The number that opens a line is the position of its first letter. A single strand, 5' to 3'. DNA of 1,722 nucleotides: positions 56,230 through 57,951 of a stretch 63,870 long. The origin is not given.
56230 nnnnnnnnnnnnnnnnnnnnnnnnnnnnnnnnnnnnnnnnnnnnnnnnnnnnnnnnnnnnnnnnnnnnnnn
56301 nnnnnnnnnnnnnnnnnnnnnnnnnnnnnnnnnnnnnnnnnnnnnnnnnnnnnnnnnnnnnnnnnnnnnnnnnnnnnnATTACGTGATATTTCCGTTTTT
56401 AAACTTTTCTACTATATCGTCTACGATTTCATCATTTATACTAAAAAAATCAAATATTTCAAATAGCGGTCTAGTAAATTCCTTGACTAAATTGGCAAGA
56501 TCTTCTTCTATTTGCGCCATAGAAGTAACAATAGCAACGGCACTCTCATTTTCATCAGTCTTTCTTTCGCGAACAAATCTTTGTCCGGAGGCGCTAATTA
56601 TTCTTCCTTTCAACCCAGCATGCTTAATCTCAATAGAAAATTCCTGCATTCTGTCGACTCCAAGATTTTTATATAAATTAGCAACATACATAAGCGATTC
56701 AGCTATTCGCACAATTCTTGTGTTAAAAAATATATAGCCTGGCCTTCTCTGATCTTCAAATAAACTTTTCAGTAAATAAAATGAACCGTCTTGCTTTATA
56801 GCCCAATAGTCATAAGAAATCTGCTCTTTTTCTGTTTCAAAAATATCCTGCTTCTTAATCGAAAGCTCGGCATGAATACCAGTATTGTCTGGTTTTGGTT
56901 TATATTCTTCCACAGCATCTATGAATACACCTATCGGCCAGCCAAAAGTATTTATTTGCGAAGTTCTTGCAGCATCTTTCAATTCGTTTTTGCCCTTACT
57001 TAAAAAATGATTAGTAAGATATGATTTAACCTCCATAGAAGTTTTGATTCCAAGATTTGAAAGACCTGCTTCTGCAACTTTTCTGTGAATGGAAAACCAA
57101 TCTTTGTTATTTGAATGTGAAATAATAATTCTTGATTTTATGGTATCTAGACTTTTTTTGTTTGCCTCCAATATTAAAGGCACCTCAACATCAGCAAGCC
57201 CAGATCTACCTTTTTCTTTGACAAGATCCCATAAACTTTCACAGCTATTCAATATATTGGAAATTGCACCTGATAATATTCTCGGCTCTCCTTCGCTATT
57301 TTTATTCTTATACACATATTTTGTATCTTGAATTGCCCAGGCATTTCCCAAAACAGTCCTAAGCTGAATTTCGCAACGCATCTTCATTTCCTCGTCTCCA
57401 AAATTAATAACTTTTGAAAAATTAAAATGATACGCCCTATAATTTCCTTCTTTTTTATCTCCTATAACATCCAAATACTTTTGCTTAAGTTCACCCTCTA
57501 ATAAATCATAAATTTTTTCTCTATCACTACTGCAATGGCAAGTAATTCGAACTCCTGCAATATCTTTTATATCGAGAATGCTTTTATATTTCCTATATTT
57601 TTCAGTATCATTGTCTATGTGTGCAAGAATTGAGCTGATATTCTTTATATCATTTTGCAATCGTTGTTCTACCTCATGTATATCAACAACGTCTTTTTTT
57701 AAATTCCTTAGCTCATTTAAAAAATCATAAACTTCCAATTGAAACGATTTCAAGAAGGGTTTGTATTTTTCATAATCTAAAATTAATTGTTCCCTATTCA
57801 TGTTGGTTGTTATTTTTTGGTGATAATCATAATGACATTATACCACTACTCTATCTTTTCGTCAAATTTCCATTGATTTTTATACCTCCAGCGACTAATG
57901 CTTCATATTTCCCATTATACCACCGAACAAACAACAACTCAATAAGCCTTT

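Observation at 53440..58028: AT-rich three-gene island: RelA/SpoT-domain fusion + HTH-fused N6-adenine methyltransferase + PD-(D/E)xK-like nuclease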

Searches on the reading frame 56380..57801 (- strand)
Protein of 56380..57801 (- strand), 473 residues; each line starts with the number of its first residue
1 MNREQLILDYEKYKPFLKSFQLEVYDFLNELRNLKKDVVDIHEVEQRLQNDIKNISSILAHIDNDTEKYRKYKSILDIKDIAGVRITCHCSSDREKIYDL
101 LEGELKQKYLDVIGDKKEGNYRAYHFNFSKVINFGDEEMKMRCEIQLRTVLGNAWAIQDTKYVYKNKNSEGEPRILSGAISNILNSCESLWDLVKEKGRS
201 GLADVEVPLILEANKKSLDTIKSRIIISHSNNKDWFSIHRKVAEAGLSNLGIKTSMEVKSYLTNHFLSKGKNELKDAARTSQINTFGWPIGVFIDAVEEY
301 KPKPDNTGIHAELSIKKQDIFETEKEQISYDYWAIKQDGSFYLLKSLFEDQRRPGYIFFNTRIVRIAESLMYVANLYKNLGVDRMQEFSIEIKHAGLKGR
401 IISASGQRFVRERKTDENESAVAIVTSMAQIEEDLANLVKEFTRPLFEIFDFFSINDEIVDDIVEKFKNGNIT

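Call 3: search_protein_families(library=pfam, proteins=[window:56380-57801:-], max_evalue=0.1)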
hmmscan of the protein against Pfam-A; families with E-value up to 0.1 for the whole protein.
window:56380-57801:- (473 aa): 4 families
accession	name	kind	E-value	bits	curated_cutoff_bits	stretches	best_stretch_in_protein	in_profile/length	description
PF04607.23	RelA_SpoT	-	7.9e-13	49.1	27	1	52-168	3-112/113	Region found in RelA / SpoT proteins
PF17675.6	APG6_N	-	0.046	14.6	45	1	5-79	20-96/132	Apg6 coiled-coil region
PF17376.7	DUF5398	-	0.048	14.5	28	0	27-76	16-64/80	Family of unknown function (DUF5398)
PF18698.7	HisK_sensor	-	0.064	14.1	27.3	0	41-79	2-39/126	Histidine kinase sensor domain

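Call 4: search_protein_families(library=padloc, proteins=[window:56380-57801:-], max_evalue=0.1)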
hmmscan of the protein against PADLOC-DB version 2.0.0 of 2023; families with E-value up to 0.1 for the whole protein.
window:56380-57801:- (473 aa): 1 family
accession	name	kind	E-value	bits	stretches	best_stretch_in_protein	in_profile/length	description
PDLC04999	PDC-S33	-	1.7e-08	32.3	1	26-156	50-175/349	-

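Call 5: search_protein_families(library=ncbifam, proteins=[window:56380-57801:-], max_evalue=0.1)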
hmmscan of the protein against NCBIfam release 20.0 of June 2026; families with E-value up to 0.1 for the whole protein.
window:56380-57801:- (473 aa): 1 family
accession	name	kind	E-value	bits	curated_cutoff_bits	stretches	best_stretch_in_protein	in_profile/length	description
NF053588.1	GTPPhKinYjbM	equivalog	5.5e-13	49.1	320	1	13-168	3-161/201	GTP diphosphokinase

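Call 9: find_homologous_proteins(query=window:56380-57801:-, max_evalue=0.001)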
Query window:56380-57801:- (473 aa): 1003 proteins with E <= 0.001 among 8000 candidates; the best 120 are listed.
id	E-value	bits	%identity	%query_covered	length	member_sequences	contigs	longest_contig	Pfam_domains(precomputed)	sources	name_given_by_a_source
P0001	0.0e+0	1050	100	100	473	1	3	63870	PF04607.24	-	-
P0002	2.8e-175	602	59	100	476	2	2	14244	PF04607.24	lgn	-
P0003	4.2e-173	594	58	100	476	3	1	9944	PF04607.24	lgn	-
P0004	2.4e-160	552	55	100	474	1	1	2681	PF04607.24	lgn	-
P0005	8.0e-160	551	55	100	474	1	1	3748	PF04607.24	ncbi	-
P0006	7.8e-146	505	52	99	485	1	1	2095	PF04607.24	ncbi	-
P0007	3.5e-143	496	52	100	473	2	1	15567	PF04607.24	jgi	-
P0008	6.9e-142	492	51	99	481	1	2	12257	PF04607.24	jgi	-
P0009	2.1e-140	487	50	99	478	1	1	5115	PF04607.24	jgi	-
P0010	1.5e-139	484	51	100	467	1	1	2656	PF04607.24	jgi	jgi:ppGpp synthetase/RelA/SpoT-type nucleotidyltranferase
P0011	3.1e-138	480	49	100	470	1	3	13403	PF04607.24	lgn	-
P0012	9.8e-137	475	49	100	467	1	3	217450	PF04607.24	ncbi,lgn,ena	-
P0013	2.7e-131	457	49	100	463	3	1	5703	PF04607.24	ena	-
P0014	5.0e-130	452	47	100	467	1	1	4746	PF04607.24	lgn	-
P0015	2.9e-123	430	46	100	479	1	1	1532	PF04607.24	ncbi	-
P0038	3.4e-102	361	42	100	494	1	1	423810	PF04607.24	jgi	jgi:ppGpp synthetase/RelA/SpoT-type nucleotidyltranferase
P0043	2.4e-100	355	41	98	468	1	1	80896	PF04607.24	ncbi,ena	-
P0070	2.3e-64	236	48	51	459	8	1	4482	PF04326.20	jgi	-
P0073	3.4e-60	222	48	51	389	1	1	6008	-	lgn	-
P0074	5.2e-60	222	44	55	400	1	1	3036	-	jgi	jgi:hypothetical protein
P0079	1.2e-57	214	44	56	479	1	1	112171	PF04326.20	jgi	-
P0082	4.4e-57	212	43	55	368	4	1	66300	-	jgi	jgi:hypothetical protein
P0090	3.7e-56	209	47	51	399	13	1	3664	-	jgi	jgi:hypothetical protein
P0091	4.0e-56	209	44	52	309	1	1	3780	-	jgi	jgi:hypothetical protein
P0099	1.2e-55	207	44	55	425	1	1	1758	-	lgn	-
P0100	1.3e-55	207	47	51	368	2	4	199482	-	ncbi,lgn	-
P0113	5.0e-55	205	43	51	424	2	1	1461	PF08357.17,PF13676.12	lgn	-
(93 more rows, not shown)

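Call 10: search_solved_structures(query=window:56380-57801:-, max_evalue=1, show_alignments=2)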
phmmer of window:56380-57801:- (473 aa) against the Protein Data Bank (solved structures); distinct sequences matched with E-value up to 1: 8.
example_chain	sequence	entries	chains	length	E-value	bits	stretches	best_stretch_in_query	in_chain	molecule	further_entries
6fgk_A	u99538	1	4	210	1.2e-07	34.2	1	17-169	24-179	GTP pyrophosphokinase YwaC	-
5dec_A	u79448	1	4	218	2.7e-07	33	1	9-167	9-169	GTP pyrophosphokinase YjbM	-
5ded_D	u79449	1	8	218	6.4e-07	31.8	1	16-167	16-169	GTP pyrophosphokinase YjbM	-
5f2v_V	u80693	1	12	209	7.8e-07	31.5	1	37-167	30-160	GTP pyrophosphokinase YjbM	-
6ewz_A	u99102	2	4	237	9.2e-07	31.3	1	42-172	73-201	GTP pyrophosphokinase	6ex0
6fgj_A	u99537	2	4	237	1.2e-06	30.9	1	42-172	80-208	GTP pyrophosphokinase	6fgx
2be3_A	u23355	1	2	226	1.5e-05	27.3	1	50-166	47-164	GTP pyrophosphokinase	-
3l9d_A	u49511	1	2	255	3.7e-05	26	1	70-166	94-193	Putative GTP pyrophosphokinase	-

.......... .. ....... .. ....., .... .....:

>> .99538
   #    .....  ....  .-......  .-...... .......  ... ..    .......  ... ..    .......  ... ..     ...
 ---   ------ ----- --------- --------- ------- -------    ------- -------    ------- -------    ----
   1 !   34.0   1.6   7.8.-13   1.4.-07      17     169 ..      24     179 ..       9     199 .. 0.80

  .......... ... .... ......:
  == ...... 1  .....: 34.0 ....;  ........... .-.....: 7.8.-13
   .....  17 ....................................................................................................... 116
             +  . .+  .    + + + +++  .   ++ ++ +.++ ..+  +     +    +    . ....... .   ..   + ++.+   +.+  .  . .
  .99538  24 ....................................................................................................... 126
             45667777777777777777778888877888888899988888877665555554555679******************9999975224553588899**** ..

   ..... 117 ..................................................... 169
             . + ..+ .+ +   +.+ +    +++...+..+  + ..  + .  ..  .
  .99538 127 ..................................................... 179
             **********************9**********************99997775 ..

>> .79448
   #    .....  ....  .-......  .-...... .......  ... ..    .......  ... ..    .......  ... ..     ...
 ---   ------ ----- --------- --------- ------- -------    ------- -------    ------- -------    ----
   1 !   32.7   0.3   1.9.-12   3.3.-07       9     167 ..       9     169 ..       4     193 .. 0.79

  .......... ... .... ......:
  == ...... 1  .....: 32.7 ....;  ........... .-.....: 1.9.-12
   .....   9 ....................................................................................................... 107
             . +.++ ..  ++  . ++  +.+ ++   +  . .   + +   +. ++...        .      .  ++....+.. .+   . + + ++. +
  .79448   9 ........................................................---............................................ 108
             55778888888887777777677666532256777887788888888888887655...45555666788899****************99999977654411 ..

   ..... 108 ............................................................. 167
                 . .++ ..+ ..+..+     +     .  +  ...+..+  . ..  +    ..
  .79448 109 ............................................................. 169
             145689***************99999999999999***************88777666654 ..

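Call 11: search_protein_families(library=phrogs, proteins=[window:56380-57801:-], max_evalue=0.01)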
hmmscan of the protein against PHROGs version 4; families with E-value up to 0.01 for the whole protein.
window:56380-57801:- (473 aa): 3 families
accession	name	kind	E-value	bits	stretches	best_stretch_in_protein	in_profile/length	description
phrog_9640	-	unknown function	6.4e-12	46.4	1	4-168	5-173/365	-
phrog_38563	-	unknown function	1.1e-07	32.3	1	330-467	313-459/464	-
phrog_4773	-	unknown function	1.6e-06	28.4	1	49-156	73-179/353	-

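Call 15: find_encoding_contigs(protein=P0012, flank=8000, max_places=3)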
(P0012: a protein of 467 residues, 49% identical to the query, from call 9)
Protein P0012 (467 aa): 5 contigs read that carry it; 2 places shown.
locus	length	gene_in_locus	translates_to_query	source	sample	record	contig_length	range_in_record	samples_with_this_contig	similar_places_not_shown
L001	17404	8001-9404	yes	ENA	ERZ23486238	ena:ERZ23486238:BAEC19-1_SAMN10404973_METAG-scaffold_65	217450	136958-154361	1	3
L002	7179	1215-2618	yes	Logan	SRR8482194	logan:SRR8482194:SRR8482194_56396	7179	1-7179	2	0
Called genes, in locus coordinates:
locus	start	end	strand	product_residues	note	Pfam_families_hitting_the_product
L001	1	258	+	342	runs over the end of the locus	PF02646:RmuC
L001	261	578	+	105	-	PF00829:Ribosomal_L21p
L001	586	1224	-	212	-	PF21176:RecR_HhH, PF01751:Toprim, PF13662:Toprim_4, PF21175:RecR_C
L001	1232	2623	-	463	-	PF00772:DnaB, PF03796:DnaB_C, PF13481:AAA_25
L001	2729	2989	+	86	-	-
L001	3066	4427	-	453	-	PF01406:tRNA-synt_1e, PF01921:tRNA-synt_1f (faint), PF09334:tRNA-synt_1g, PF23493:CysS_C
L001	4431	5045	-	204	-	PF01066:CDP-OH_P_transf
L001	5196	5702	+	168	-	PF06695:Sm_multidrug_ex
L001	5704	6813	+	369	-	PF03215:Rad17 (faint), PF05496:RuvB_N (weak), PF13177:DNA_pol3_delta2, PF13191:AAA_16 (faint), PF00004:AAA, PF02223:Thymidylate_kin (faint), PF22608:DNAX_ATPase_lid, PF12169:DNA_pol3_gamma3, +1 more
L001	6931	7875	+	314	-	-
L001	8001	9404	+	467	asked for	PF04607:RelA_SpoT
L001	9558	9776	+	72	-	PF08984:DUF1858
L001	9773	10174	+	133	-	-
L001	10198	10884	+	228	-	-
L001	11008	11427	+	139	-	PF00072:Response_reg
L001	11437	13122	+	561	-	PF05157:MshEN, PF00437:T2SSE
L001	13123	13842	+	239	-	PF00512:HisKA, PF02518:HATPase_c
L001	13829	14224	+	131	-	PF00072:Response_reg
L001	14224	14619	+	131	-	PF00072:Response_reg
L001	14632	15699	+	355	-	PF00482:T2SSF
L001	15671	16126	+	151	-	-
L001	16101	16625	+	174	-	-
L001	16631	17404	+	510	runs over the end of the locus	-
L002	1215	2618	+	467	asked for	PF04607:RelA_SpoT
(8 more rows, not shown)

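Call 16: find_encoding_contigs(protein=P0002, flank=8000, max_places=3)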
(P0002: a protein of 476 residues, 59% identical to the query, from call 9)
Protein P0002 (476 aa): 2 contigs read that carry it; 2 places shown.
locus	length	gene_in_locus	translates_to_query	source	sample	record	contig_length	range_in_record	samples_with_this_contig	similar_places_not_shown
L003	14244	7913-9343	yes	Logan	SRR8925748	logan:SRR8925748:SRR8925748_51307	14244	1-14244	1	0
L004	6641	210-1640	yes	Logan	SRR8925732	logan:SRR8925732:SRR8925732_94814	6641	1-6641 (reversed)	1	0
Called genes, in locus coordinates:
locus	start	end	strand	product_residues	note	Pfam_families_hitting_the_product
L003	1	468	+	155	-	?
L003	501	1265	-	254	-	PF03602:Cons_hypoth95 (faint), PF01555:N6_N4_Mtase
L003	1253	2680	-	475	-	PF01726:LexA_DNA_bind, PF00717:Peptidase_S24, PF02086:MethyltransfD12 (faint), PF01555:N6_N4_Mtase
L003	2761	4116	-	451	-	PF00239:Resolvase, PF07508:Recombinase, PF13408:Zn_ribbon_recom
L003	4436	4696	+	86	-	-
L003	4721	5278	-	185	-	-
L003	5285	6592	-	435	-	PF02195:ParB_N, PF01555:N6_N4_Mtase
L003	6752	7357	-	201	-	-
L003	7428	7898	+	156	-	-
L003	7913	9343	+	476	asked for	PF04607:RelA_SpoT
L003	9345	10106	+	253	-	-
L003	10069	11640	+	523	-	PF04471:Mrr_cat (weak)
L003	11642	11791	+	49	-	-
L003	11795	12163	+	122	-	-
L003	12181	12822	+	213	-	-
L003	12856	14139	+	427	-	-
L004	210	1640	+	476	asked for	PF04607:RelA_SpoT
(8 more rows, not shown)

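Call 17: find_encoding_contigs(protein=P0001, flank=8000, max_places=4)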
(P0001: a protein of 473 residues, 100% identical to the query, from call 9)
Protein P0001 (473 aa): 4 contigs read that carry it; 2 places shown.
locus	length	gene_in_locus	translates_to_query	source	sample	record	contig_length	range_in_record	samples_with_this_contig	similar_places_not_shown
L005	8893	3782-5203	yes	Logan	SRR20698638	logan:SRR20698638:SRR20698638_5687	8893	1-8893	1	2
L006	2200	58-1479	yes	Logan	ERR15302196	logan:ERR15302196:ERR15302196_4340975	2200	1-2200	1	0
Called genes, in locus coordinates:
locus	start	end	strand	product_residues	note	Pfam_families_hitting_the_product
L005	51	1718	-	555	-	PF05496:RuvB_N (faint), PF05970:PIF1 (weak), PF13177:DNA_pol3_delta2, PF13401:AAA_22 (weak), PF13604:AAA_30 (weak), PF00004:AAA, PF22608:DNAX_ATPase_lid, PF12169:DNA_pol3_gamma3, +1 more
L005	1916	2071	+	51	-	-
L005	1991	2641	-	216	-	PF04138:GtrA_DPMS_TM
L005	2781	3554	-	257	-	-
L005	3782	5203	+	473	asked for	PF04607:RelA_SpoT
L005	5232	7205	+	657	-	PF02384:N6_Mtase, PF01170:UPF0020 (faint), PF13847:Methyltransf_31 (weak), PF07669:Eco57I, PF12950:TaqI_C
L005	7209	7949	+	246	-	-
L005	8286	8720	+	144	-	PF02381:MraZ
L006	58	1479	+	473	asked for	PF04607:RelA_SpoT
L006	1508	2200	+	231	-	?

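Call 18: find_encoding_contigs(protein=P0038, flank=8000, max_places=2)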
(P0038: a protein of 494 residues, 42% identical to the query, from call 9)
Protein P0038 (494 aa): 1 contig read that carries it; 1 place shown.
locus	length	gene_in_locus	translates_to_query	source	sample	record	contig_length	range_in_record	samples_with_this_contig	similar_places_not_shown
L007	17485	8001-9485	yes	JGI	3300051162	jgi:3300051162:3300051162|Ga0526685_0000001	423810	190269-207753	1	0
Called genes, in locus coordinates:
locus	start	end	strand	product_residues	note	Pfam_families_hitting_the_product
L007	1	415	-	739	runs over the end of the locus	PF06452:CBM9_1 (faint), PF19313:DUF5916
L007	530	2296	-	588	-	PF12796:Ank_2, PF00023:Ank, PF13637:Ank_4, PF13857:Ank_5, PF13637:Ank_4, PF12796:Ank_2, PF13637:Ank_4, PF00023:Ank, +9 more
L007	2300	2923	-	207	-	PF01209:Ubie_methyltran, PF13489:Methyltransf_23, PF13847:Methyltransf_31, PF08241:Methyltransf_11, PF08242:Methyltransf_12, PF13649:Methyltransf_25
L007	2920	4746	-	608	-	PF12796:Ank_2, PF13637:Ank_4, PF00023:Ank, PF13857:Ank_5, PF13637:Ank_4, PF12796:Ank_2, PF00023:Ank, PF13483:Lactamase_B_3, +6 more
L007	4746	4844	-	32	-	-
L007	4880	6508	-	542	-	-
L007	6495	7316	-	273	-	PF00005:ABC_tran, PF02463:SMC_N (faint), PF13304:AAA_21 (weak)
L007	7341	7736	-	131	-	PF00392:GntR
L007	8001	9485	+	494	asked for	PF04607:RelA_SpoT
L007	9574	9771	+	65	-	-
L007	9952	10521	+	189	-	-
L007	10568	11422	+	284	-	PF14022:DUF4238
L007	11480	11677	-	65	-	-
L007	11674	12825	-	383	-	PF13784:Fic_N, PF02661:Fic, PF11972:HTH_13 (weak)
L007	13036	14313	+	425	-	PF01979:Amidohydro_1, PF07969:Amidohydro_3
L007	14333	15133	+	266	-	PF01875:Memo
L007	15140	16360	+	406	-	PF01743:PolyA_pol, PF12627:PolyA_pol_RNAbd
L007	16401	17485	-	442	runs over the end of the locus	PF19290:PmbA_TldD_2nd, PF19289:PmbA_TldD_3rd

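Call 19: find_encoding_contigs(protein=P0043, flank=8000, max_places=2)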
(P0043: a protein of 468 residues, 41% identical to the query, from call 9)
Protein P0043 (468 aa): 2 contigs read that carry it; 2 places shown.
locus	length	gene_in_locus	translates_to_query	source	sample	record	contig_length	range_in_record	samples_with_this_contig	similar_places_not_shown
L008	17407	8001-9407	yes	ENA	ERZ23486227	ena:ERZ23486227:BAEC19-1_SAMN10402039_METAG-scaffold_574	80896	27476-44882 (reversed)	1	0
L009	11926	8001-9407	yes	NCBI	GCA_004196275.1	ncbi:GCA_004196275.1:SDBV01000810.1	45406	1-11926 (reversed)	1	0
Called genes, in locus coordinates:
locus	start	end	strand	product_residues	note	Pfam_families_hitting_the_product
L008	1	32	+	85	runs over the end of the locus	PF01016:Ribosomal_L27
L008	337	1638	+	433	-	PF01018:GTP1_OBG, PF01926:MMR_HSR1, PF02421:FeoB_N (weak), PF09269:DUF1967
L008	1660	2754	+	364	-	PF00696:AA_kinase, PF01472:PUA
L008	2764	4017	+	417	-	PF00171:Aldedh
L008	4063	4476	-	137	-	PF00571:CBS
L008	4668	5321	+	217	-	-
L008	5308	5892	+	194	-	PF01966:HD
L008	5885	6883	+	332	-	PF13399:LytR_C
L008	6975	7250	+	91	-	PF02410:RsfS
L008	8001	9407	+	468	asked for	PF04607:RelA_SpoT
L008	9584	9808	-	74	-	-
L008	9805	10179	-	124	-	PF13576:Pentapeptide_3 (faint), PF13599:Pentapeptide_4, PF00805:Pentapeptide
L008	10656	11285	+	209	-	-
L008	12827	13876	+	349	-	PF01839:FG-GAP (faint), PF13517:FG-GAP_3 (weak)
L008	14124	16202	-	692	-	PF01590:GAF, PF13185:GAF_2, PF13492:GAF_3 (faint), PF07228:SpoIIE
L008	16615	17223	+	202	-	-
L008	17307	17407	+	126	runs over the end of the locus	PF01453:B_lectin (faint)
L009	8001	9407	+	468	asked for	PF04607:RelA_SpoT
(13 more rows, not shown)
